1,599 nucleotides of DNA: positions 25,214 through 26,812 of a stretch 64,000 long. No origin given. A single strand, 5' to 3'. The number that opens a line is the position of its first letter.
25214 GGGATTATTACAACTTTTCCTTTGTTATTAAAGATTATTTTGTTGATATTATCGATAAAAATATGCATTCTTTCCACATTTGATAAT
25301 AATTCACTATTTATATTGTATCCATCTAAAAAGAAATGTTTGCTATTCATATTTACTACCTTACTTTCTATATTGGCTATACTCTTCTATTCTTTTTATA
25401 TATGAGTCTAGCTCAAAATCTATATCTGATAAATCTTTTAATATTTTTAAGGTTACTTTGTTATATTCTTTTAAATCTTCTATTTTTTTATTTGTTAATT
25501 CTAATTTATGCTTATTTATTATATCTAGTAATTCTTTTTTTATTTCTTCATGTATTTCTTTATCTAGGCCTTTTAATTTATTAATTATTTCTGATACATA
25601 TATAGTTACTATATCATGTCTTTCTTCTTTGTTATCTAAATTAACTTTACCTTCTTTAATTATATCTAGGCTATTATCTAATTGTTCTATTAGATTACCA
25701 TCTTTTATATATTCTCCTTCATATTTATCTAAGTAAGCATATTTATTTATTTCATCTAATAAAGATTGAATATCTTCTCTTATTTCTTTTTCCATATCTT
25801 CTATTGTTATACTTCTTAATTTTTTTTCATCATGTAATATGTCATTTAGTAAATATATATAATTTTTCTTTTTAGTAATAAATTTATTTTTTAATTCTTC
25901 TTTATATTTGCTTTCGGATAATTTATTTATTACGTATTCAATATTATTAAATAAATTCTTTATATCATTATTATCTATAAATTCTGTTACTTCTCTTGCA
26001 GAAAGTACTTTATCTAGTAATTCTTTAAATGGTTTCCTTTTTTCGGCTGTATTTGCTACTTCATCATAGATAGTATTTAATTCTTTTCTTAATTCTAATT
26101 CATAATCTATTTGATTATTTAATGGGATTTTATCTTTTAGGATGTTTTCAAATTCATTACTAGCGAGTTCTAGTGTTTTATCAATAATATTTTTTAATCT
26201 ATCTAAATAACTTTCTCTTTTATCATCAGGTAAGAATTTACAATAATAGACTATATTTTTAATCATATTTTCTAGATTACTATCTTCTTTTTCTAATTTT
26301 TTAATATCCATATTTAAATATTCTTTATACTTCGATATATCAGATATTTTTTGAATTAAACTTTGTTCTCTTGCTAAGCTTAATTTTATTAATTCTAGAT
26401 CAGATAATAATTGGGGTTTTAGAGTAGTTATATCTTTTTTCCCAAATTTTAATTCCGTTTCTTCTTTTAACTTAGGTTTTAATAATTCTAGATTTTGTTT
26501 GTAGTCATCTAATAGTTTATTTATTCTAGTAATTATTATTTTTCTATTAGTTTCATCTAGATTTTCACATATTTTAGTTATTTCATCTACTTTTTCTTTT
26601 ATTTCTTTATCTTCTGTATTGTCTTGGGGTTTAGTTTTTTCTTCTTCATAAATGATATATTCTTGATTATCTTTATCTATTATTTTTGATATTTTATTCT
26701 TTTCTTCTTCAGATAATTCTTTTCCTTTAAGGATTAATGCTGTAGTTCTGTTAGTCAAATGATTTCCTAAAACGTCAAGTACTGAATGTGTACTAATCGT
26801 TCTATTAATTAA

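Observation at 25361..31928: Array of three leaderless LRR plus coiled-coil paralogues with a mosaic, gene-conversion-like identity pattern, wedged inside a polyamine gene neighbourhood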

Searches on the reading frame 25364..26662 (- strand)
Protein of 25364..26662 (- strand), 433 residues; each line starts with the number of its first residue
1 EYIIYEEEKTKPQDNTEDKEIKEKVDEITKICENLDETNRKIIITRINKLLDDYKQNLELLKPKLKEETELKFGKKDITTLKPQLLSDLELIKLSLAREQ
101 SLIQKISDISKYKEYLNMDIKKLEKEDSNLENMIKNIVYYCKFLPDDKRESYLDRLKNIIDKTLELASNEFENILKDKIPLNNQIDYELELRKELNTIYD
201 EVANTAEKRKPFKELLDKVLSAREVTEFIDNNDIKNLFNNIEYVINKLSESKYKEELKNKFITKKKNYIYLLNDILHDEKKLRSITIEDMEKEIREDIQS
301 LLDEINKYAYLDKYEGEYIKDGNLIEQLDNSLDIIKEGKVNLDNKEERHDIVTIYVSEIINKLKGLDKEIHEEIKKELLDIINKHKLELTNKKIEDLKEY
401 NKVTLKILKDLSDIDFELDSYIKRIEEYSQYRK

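Call 59: predict_structure(alignment_id=A4)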
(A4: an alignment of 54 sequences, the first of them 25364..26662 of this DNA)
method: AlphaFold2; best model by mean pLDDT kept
length: 433 residues; sequences in the alignment: 54
mean_pLDDT: 83.8   pTM: 0.58
mean pLDDT of the five models: 83.8, 82.6, 81.7, 80.2, 71.9
residues with pLDDT >= 90: 182; 70-90: 191; 50-70: 42; < 50: 18
segments of 3 or more residues with pLDDT < 50: 1-16
pLDDT, mean of each block of 10 residues (from residue 1): 45 54 87 78 86 87 69 69 87 82 84 90 84 93 92 94 87 71 68 92 92 93 80 90 89 89 95 92 92 94 88 64 82 86 63 91 89 94 92 77 92 94 90 77
secondary structure, 60 per line:
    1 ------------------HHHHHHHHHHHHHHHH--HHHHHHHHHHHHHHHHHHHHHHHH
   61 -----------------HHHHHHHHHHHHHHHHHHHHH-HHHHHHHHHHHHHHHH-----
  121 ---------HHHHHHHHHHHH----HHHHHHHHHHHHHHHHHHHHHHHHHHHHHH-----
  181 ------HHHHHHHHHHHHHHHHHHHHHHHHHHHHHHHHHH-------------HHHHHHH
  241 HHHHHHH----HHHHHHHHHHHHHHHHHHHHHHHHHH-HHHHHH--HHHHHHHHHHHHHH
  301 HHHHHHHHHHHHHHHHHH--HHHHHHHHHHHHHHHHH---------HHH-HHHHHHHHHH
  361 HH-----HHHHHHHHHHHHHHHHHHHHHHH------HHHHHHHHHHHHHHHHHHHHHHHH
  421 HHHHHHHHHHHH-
elements in order: H19-34 H37-60 H78-98 H100-115 H130-141 H146-175 H187-220 H234-247 H252-277 H279-284 H287-318 H321-337 H351-362 H368-390 H397-432
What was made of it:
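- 25364..26662 (-): Conserved C-terminal all-alpha module of A (aa 263-695). It consists of four homologous units, each with a short, a medium and a long helix. The AF2 tail model has pLDDT 83.8 and 15 helices (call 59).
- Call 59 is the tail model (pLDDT 83.8, 15 helices in a four-fold short/medium/long pattern).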

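Call 63: fold_search(model_id=the predicted structure, library=pdb)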
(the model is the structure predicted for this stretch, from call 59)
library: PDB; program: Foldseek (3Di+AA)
matches with E <= 10: 137; with E <= 0.001: 0
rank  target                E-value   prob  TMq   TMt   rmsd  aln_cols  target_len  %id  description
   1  6nr7                  9.0e-02  0.41  0.16  0.08  39.0       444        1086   11  Rerefinement of chicken vinculin (released 2020-01-29)
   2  1tr2_B                1.9e-01  0.41  0.19  0.10  40.6       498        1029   11  Crystal structure of human full-length vinculin (residues 1-1066) (released 2005-11-15)
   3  1tr2_A                2.8e-01  0.23  0.17  0.09  40.3       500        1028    9  Crystal structure of human full-length vinculin (residues 1-1066) (released 2005-11-15)
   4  4l3i_A                3.3e-01  0.11  0.11  0.11  26.9       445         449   16  Structure of the microtubule associated protein PRC1 (Protein Regulator of Cytokinesis 1) (released 2013-07-17)
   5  7n6g_3N               4.6e-01  0.11  0.12  0.13  55.4       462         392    8  C1 of central pair (released 2022-05-18)
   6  7n6g_3V               5.8e-01  0.08  0.11  0.12  55.5       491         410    8  C1 of central pair (released 2022-05-18)
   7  7zr1_C                6.6e-01  0.08  0.12  0.07  63.2       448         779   14  Chaetomium thermophilum Mre11-Rad50-Nbs1 complex bound to ATPyS (composite structure) (released 2023-01-11)
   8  5h5m_A                6.9e-01  0.15  0.15  0.17  30.4       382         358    9  Crystal structure of HMP-1 M domain (released 2017-03-29)
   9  4wic_B                6.9e-01  0.07  0.10  0.13  43.5       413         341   13  Immediate-early 1 protein (IE1) of rhesus macaque cytomegalovirus (released 2015-07-15)
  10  6xi6                  8.3e-01  0.15  0.13  0.19  32.5       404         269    7  Hierarchical design of multi-scale protein complexes by combinatorial assembly of oligomeric helical bundle and repeat p (released 2021-06-02)
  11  7sqc_1J               9.0e-01  0.11  0.14  0.16  58.2       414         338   10  Ciliary C1 central pair apparatus isolated from Chlamydomonas reinhardtii (released 2022-04-13)
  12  4l6y_B                1.0e+00  0.08  0.14  0.14  32.1       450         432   16  Structure of the microtubule associated protein PRC1 (Protein Regulator of Cytokinesis 1) (released 2013-07-17)
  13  5h5m_B                1.2e+00  0.09  0.13  0.15  30.6       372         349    9  Crystal structure of HMP-1 M domain (released 2017-03-29)
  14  6or6                  1.2e+00  0.08  0.13  0.06  33.3       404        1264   12  Full-length S. pombe Mdn1 in the presence of AMPPNP (tail region) (released 2019-05-29)
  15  2f7m                  1.2e+00  0.04  0.09  0.11  33.3       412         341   12  Crystal Structure of Unliganded Human FPPS (released 2006-02-28)
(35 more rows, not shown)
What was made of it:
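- Closest known: Rods of tandem three-helix bundles. Same: The top, non-significant, Foldseek hits are vinculin, alpha-catenin and the spectrin-like rod of PRC1 (call 63).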

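Call 68: fold_search(model_id=the predicted structure, library=viral)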
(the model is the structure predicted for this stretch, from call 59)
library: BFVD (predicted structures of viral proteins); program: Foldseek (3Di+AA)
matches with E <= 10: 215; with E <= 0.001: 0
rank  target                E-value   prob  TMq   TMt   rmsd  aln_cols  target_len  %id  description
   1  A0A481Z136            3.1e-02  0.28  0.13  0.08  26.6       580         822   11  Uncharacterized protein [Mimivirus LCMiAC01]
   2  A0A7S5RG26            3.4e-02  0.12  0.09  0.06  67.8       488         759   17  (no name in the UniProt tables at hand)
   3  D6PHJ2                8.6e-02  0.16  0.11  0.06  45.7       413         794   13  (no name in the UniProt tables at hand)
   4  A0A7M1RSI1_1          2.5e-01  0.14  0.14  0.06  35.5       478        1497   15  Uncharacterized protein [uncultured phage cr4_1]
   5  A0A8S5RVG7            4.3e-01  0.08  0.11  0.08  52.5       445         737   14  STRUCTURAL MAINTENANCE OF CHROMOSOMES PROTEIN [Siphoviridae sp. ctHip2]
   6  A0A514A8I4            4.9e-01  0.23  0.12  0.19  18.6       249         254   10  Uncharacterized protein [Pantoea phage Kyle]
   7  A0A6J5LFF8            5.3e-01  0.06  0.10  0.06  36.8       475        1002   12  Uncharacterized protein [uncultured Caudovirales phage]
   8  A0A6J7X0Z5            5.8e-01  0.11  0.13  0.10  46.0       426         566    9  Uncharacterized protein [uncultured Caudovirales phage]
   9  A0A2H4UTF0            6.3e-01  0.11  0.15  0.17  27.4       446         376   17  Uncharacterized protein [Bodo saltans virus]
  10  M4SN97                7.3e-01  0.08  0.12  0.09  67.8       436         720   16  Putative nucleoside triphosphate hydrolase [Cellulophaga phage phiST]
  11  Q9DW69                7.9e-01  0.06  0.10  0.10  43.0       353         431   13  PR123-EX4 (Fragment) [Rat cytomegalovirus (strain Maastricht)]
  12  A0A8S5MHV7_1          9.9e-01  0.03  0.09  0.05  39.1       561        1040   12  Crystallin beta/gamma motif-containing protein [Siphoviridae sp. ctvyM23]
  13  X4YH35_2              1.0e+00  0.06  0.12  0.07  36.2       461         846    9  Tape measure protein [Lactococcus phage P162]
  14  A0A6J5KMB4            1.1e+00  0.08  0.10  0.11  52.4       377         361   10  Uncharacterized protein [uncultured Caudovirales phage]
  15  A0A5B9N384            1.1e+00  0.06  0.12  0.10  38.2       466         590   12  Putative tape measure protein [Aeromonas phage 4L372D]
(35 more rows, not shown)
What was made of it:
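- Tried and rejected: Foldseek against BFVD found nothing (call 68).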

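Call 79: search_dna_similar(query=window:25364-26662:-, collection=phages, mode=protein, max_evalue=0.001, max_rows=10)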
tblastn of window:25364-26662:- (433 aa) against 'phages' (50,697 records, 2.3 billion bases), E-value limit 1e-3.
No match.

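Call 80: search_dna_similar(query=window:25364-26662:-, collection=plasmids, mode=protein, max_evalue=0.001, max_rows=10)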
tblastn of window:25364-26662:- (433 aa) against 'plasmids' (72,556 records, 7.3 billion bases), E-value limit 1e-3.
No match.
